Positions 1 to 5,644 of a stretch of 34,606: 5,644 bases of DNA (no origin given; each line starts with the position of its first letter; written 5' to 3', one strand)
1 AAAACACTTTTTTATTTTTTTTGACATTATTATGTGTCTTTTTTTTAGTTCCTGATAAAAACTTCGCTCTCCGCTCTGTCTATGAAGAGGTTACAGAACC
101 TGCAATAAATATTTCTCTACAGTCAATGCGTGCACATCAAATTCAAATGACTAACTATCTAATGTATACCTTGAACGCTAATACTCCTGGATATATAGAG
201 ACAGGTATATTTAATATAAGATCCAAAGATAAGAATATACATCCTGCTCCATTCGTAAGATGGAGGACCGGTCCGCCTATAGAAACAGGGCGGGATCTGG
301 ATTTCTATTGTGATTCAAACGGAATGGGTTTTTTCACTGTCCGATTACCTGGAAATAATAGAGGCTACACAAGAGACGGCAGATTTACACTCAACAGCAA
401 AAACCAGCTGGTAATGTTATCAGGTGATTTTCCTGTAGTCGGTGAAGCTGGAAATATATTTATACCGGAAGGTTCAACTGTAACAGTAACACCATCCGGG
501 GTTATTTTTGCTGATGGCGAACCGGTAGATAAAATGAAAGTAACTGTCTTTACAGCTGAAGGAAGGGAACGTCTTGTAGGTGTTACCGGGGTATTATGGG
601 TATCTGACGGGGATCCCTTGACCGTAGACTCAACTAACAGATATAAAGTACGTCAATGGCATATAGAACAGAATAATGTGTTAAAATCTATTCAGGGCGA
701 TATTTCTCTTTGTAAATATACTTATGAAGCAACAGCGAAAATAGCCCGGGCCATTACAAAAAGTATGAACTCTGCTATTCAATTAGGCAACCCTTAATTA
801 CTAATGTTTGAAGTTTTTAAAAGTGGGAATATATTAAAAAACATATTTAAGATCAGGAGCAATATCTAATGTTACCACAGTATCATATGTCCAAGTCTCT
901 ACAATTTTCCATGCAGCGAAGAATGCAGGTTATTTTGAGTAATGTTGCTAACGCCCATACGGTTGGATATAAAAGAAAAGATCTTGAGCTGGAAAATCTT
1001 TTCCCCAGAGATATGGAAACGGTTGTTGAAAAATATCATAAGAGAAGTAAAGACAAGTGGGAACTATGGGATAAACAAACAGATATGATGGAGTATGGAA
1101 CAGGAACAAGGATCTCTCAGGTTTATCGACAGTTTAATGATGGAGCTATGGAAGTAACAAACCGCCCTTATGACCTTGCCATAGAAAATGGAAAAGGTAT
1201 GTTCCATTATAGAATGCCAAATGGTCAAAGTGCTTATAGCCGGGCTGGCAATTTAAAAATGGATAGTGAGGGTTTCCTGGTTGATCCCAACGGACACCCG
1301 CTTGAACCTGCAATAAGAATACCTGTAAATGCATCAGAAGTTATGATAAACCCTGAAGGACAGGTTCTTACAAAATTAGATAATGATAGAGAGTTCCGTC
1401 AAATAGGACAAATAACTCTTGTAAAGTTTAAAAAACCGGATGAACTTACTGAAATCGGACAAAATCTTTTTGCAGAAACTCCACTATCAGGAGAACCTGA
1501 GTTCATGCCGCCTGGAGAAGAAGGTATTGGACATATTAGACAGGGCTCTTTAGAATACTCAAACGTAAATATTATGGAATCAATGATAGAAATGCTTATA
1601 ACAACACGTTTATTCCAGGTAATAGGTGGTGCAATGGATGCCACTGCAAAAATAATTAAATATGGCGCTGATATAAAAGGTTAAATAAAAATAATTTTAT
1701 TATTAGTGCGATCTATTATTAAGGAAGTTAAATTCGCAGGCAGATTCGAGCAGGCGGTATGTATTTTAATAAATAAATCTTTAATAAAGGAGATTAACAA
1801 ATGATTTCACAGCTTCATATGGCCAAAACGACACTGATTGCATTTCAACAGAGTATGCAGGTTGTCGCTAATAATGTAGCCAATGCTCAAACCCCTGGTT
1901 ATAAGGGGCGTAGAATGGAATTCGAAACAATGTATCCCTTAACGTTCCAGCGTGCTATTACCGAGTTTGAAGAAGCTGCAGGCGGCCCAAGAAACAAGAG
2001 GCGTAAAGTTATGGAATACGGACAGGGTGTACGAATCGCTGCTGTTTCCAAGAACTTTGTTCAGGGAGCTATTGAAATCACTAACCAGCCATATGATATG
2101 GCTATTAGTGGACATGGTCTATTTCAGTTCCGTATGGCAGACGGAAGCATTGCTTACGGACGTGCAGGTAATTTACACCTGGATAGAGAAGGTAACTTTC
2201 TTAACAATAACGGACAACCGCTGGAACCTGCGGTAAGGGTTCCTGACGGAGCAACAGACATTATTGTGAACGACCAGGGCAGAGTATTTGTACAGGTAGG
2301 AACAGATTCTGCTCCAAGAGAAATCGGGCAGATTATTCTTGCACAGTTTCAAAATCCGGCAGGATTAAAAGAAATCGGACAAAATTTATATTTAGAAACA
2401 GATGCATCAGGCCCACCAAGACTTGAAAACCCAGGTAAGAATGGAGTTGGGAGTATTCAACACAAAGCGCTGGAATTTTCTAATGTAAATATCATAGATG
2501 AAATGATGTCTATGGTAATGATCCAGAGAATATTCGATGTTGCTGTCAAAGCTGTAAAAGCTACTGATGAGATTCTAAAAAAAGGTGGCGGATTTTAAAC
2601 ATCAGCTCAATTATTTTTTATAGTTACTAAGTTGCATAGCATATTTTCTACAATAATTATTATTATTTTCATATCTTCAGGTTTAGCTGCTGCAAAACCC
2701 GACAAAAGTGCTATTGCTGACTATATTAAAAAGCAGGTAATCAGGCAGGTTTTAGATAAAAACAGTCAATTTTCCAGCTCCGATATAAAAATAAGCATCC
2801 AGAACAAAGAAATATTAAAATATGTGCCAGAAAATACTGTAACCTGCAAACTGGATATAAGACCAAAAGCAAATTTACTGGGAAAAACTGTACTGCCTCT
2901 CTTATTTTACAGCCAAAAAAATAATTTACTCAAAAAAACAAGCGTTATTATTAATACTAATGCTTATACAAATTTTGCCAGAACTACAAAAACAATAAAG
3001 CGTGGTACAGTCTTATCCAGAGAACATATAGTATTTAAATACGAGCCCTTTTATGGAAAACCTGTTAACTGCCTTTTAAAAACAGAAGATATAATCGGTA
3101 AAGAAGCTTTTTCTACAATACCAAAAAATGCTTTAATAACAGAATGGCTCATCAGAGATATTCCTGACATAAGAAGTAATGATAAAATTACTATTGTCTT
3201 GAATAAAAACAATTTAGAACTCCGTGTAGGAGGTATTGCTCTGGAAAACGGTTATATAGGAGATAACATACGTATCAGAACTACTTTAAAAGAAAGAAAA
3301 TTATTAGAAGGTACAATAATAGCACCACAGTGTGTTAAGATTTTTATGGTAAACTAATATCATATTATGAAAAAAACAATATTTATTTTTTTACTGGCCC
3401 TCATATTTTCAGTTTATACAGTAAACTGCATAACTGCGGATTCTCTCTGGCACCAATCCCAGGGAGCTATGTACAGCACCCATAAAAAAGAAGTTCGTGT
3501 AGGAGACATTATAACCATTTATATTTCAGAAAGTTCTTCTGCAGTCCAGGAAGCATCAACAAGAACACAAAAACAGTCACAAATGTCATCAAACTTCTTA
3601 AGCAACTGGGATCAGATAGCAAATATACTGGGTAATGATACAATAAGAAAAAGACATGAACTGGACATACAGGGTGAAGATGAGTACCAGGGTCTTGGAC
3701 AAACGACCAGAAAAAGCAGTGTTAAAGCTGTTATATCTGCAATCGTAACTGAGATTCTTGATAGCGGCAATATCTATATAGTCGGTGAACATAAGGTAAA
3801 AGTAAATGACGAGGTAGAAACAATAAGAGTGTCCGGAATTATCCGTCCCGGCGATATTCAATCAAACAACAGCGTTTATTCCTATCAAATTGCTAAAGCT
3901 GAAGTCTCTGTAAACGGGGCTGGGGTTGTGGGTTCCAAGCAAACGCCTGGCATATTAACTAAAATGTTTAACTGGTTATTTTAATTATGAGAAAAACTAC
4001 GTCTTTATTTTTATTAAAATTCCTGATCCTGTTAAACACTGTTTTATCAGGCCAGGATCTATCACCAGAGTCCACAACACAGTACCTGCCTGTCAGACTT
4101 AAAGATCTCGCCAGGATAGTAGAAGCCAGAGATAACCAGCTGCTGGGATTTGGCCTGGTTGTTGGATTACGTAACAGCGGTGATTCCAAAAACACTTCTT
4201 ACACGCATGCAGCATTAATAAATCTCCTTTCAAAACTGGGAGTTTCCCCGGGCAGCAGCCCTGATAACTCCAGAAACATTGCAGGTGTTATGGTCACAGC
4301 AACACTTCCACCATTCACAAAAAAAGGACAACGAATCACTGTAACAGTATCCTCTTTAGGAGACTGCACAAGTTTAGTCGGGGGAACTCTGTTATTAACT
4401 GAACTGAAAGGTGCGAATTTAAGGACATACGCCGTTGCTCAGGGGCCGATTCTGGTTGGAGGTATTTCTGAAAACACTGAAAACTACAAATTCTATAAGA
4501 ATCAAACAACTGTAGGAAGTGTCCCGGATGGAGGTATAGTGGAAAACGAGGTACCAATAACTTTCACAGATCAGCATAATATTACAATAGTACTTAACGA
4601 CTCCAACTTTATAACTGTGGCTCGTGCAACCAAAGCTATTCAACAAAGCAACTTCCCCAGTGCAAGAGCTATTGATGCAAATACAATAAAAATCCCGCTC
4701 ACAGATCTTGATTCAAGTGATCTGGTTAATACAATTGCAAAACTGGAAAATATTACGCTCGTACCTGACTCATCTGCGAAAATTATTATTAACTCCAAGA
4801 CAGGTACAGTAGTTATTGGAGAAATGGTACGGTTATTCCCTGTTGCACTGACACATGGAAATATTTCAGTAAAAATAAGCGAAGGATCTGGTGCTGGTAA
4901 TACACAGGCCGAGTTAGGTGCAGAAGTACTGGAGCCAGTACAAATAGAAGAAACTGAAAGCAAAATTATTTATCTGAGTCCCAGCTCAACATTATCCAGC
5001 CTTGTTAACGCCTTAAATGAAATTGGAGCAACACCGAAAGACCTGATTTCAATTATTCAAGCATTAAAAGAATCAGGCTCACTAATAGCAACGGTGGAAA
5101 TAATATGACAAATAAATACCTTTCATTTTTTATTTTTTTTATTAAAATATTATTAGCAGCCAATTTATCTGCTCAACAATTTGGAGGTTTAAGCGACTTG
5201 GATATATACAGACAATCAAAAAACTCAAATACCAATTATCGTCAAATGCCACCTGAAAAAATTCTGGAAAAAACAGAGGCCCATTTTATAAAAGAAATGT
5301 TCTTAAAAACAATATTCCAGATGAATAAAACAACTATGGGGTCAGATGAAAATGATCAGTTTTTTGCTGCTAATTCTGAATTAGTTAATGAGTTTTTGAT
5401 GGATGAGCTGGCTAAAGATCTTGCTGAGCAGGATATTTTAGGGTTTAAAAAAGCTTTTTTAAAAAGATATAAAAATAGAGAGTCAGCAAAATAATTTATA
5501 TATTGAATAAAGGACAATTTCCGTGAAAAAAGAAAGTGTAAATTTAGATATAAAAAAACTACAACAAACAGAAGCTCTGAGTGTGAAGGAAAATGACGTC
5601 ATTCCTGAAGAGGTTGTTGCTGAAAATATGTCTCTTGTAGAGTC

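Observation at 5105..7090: Sec-signal-like N-termini on proteins that are normally flagellar type III substrates (FlgJ-like, FlgB, FlgC and the first rod paralog)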

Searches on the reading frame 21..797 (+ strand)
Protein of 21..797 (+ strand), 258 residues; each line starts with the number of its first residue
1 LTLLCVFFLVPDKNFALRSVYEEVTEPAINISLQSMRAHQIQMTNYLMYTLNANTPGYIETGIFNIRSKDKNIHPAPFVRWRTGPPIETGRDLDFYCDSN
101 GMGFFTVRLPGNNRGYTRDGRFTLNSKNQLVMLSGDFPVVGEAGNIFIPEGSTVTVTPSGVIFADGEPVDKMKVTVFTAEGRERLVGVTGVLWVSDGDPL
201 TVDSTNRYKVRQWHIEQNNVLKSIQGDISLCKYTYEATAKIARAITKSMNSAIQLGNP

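Call 3: search_protein_families(library=pfam, proteins=[window:21-797:+], max_evalue=0.01)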
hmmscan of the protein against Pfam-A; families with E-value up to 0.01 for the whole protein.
window:21-797:+ (258 aa): 1 family
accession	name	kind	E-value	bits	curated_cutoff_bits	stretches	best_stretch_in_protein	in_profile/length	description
PF22692.1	LlgE_F_G_D1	-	1.4e-11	44.8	27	1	100-163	3-63/64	Flagellar hook protein FlgE/F/G D1 domain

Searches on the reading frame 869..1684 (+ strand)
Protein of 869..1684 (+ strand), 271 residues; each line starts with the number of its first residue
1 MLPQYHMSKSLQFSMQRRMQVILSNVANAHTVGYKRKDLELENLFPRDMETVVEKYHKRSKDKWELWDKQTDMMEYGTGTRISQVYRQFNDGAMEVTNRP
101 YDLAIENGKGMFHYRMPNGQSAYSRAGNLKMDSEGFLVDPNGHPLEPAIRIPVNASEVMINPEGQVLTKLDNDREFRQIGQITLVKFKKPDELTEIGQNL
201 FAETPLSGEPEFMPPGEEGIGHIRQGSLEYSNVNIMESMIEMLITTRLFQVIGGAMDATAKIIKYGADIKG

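Call 3: search_protein_families(library=pfam, proteins=[window:869-1684:+], max_evalue=0.01)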
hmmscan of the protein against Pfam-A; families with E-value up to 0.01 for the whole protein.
window:869-1684:+ (271 aa): 3 families
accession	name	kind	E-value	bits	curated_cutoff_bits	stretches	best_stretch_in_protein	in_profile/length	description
PF22692.1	LlgE_F_G_D1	-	5.9e-19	68.4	27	1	107-166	3-62/64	Flagellar hook protein FlgE/F/G D1 domain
PF06429.18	Flg_bbr_C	-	1.6e-06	28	23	1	224-250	1-27/46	Flagellar basal body rod FlgEFG protein C-terminal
PF00460.25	Flg_bb_rod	-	0.00075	19.9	20.7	1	16-35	12-31/31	Flagella basal body rod protein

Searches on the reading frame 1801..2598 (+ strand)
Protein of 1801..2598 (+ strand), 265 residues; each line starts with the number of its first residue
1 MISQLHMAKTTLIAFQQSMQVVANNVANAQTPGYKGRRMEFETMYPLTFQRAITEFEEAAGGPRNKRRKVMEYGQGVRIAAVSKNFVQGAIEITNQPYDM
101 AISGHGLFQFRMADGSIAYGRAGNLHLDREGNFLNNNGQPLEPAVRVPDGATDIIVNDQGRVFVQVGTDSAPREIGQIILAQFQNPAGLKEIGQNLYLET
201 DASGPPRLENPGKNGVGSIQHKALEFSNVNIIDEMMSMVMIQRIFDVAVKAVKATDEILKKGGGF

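Call 3: search_protein_families(library=pfam, proteins=[window:1801-2598:+], max_evalue=0.01)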
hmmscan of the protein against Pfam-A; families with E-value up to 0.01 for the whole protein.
window:1801-2598:+ (265 aa): 3 families
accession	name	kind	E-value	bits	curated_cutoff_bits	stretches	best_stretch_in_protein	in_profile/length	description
PF22692.1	LlgE_F_G_D1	-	3e-17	63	27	1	101-164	1-64/64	Flagellar hook protein FlgE/F/G D1 domain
PF06429.18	Flg_bbr_C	-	6.9e-12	45.1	23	1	222-261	3-42/46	Flagellar basal body rod FlgEFG protein C-terminal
PF00460.25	Flg_bb_rod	-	1.6e-08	34.8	20.7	1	8-35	4-31/31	Flagella basal body rod protein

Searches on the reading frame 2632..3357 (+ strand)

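Call 3: search_protein_families(library=pfam, proteins=[window:2632-3357:+], max_evalue=0.01)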
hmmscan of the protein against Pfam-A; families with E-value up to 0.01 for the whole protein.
window:2632-3357:+ (241 aa): 3 families
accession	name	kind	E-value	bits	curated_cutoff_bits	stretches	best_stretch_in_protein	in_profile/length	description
PF13144.11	ChapFlgA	-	2.9e-18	66.5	23.8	1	118-237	6-122/122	Chaperone for flagella basal body P-ring formation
PF22010.2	OrtA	-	0.0014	19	27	0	192-230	30-66/94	AKP thiolase subunit OrtA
PF08666.17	SAF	-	0.0096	16.9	21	0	119-170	7-58/63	SAF domain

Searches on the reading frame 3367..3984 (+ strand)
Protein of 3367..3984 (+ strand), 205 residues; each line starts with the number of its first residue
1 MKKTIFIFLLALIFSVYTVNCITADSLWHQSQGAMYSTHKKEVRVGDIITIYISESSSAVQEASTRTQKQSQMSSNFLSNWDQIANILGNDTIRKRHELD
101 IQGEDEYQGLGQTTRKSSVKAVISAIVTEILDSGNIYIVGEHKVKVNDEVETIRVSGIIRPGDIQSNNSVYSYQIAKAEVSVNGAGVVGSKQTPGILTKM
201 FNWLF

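Call 3: search_protein_families(library=pfam, proteins=[window:3367-3984:+], max_evalue=0.01)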
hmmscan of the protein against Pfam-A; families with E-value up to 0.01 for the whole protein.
window:3367-3984:+ (205 aa): 3 families
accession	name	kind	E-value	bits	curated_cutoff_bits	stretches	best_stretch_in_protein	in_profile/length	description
PF02107.21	FlgH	-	8.9e-44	149.6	27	1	24-204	4-170/172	Flagellar L-ring protein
PF13275.11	S4_2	-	0.0049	17.2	24.6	0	138-163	29-53/65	S4 domain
PF25274.1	MJ0548_C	-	0.0064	17.1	27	0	125-164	18-57/97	Connectase MJ0548-like, C-terminal domain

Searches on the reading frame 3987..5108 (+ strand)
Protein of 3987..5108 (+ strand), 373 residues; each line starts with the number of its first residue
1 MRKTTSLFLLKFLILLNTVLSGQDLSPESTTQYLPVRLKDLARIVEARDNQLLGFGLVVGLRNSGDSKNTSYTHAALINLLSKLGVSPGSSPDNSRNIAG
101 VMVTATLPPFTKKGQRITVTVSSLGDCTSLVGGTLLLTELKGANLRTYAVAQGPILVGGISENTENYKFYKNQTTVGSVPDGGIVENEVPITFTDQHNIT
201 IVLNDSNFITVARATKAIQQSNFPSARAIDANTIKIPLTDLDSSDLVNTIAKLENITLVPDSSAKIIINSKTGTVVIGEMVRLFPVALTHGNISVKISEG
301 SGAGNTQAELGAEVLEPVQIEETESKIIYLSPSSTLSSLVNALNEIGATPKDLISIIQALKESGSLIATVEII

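Call 3: search_protein_families(library=pfam, proteins=[window:3987-5108:+], max_evalue=0.01)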
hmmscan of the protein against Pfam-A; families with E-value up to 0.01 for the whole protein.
window:3987-5108:+ (373 aa): 1 family
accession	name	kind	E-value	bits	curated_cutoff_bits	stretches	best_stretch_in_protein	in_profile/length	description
PF02119.21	FlgI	-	4.1e-105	351.9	25.3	1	37-372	1-343/343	Flagellar P-ring protein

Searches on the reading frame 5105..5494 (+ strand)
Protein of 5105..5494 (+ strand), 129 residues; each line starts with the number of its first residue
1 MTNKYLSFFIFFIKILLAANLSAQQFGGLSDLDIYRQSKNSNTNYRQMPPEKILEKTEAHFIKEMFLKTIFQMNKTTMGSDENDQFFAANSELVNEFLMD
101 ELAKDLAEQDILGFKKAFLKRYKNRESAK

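Call 3: search_protein_families(library=pfam, proteins=[window:5105-5494:+], max_evalue=0.01)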
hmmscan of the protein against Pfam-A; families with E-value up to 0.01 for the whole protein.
window:5105-5494:+ (129 aa): 0 families

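Call 30: search_protein_families(library=pfam, proteins=[window:5105-5494:+], max_evalue=10)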
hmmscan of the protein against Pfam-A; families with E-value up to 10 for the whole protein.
window:5105-5494:+ (129 aa): 1 family
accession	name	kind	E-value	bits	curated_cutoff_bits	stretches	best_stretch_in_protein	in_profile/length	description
PF10135.14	Rod-binding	-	0.21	12.6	25.1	1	72-116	2-46/51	Rod binding protein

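Call 59: search_protein_families(library=pfam, alignment_id=A3, max_evalue=1)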
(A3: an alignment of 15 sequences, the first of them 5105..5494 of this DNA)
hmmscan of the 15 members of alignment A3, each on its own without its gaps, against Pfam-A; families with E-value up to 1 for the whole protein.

A. member 1, window:5105-5494:+ (129 aa): 1 family
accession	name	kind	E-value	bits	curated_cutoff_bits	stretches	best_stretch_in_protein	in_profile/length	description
PF10135.14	Rod-binding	-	0.21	12.6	25.1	0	72-116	2-46/51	Rod binding protein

B. families by the number of members that match (of 15 scanned): 7 families
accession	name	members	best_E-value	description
PF10135.14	Rod-binding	7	9e-06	Rod binding protein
PF14767.12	RPA_interact_M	1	0.017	Replication protein A interacting middle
PF04620.18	FlaA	1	0.11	Flagellar filament outer layer protein Flaa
PF08912.16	Rho_Binding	1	0.12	Rho Binding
PF20099.4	DUF6489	1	0.15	Family of unknown function (DUF6489)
PF12495.13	Vip3A_N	1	0.17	Vegetative insecticide protein 3A N terminal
PF20266.3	Mab-21_C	1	0.19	Mab-21 protein HhH/H2TH-like domain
